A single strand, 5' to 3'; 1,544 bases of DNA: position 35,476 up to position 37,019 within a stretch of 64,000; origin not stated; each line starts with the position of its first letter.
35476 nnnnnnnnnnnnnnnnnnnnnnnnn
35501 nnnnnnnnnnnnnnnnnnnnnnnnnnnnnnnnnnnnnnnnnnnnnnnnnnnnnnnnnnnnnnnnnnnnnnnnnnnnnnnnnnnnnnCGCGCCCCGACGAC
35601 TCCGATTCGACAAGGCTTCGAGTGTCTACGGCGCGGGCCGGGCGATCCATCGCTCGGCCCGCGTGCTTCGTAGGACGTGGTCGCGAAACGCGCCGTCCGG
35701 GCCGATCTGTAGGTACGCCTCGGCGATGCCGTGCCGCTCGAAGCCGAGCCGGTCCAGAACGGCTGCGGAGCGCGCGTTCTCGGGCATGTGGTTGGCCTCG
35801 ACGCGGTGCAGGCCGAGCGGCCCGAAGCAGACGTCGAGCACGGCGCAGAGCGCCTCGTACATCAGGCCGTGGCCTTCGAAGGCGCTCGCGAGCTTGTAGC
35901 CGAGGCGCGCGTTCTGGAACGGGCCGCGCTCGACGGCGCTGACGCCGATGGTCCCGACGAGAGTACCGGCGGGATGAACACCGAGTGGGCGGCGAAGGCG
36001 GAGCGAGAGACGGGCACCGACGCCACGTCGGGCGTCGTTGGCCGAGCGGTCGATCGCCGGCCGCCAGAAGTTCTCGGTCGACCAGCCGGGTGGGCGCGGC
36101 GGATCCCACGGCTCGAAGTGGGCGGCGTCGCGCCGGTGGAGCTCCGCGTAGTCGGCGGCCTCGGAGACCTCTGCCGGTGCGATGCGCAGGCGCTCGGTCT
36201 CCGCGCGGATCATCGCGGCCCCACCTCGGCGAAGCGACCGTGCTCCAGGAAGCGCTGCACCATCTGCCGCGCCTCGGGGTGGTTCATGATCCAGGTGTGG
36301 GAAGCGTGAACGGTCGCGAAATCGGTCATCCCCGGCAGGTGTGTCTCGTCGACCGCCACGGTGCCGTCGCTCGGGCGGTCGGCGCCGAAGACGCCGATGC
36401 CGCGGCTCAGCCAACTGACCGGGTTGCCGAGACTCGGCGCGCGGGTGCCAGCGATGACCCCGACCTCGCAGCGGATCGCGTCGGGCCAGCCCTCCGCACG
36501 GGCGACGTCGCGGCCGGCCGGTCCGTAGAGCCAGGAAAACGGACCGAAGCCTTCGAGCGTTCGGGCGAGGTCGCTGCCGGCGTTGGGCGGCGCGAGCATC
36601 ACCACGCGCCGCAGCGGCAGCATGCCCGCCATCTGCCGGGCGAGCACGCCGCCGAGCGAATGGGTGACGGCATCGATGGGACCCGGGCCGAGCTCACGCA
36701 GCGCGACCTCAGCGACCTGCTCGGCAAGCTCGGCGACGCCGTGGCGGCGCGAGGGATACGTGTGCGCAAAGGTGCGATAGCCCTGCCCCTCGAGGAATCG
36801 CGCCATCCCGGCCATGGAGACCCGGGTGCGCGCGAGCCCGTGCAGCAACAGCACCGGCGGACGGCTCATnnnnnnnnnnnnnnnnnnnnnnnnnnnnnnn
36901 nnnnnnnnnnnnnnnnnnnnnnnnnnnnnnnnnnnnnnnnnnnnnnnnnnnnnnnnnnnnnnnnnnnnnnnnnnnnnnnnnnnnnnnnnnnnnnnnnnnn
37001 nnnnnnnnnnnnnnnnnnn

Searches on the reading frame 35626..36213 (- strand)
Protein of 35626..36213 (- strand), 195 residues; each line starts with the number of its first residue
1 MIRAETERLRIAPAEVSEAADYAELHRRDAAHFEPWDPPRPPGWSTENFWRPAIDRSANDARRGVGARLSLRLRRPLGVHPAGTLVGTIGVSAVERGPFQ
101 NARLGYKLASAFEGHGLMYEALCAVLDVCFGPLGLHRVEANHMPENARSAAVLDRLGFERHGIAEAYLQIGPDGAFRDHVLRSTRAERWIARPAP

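Call 19: search_protein_families(library=pfam, proteins=[window:35626-36213:-], max_evalue=0.001)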
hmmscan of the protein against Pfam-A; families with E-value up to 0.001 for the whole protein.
window:35626-36213:- (195 aa): 2 families
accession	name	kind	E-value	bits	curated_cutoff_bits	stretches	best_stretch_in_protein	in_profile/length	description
PF13302.13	Acetyltransf_3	-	1.4e-20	74.8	25.4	1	8-159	1-138/138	Acetyltransferase (GNAT) domain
PF00583.31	Acetyltransf_1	-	4e-05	24.3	20.7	1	82-158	41-116/116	Acetyltransferase (GNAT) family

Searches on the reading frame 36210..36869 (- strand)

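Call 19: search_protein_families(library=pfam, proteins=[window:36210-36869:-], max_evalue=0.001)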
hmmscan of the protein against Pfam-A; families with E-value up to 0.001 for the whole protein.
window:36210-36869:- (219 aa): 3 families
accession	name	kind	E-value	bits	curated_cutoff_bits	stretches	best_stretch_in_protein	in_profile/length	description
PF00561.26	Abhydrolase_1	-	1.8e-08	34.8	25.8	1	4-114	1-124/245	alpha/beta hydrolase fold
PF12697.13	Abhydrolase_6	-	5.6e-07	30.9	26.3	1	6-142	1-125/217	Alpha/beta hydrolase family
PF24096.1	DUF7379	-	1.8e-05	25.2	33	1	47-103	56-119/191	Domain of unknown function (DUF7379)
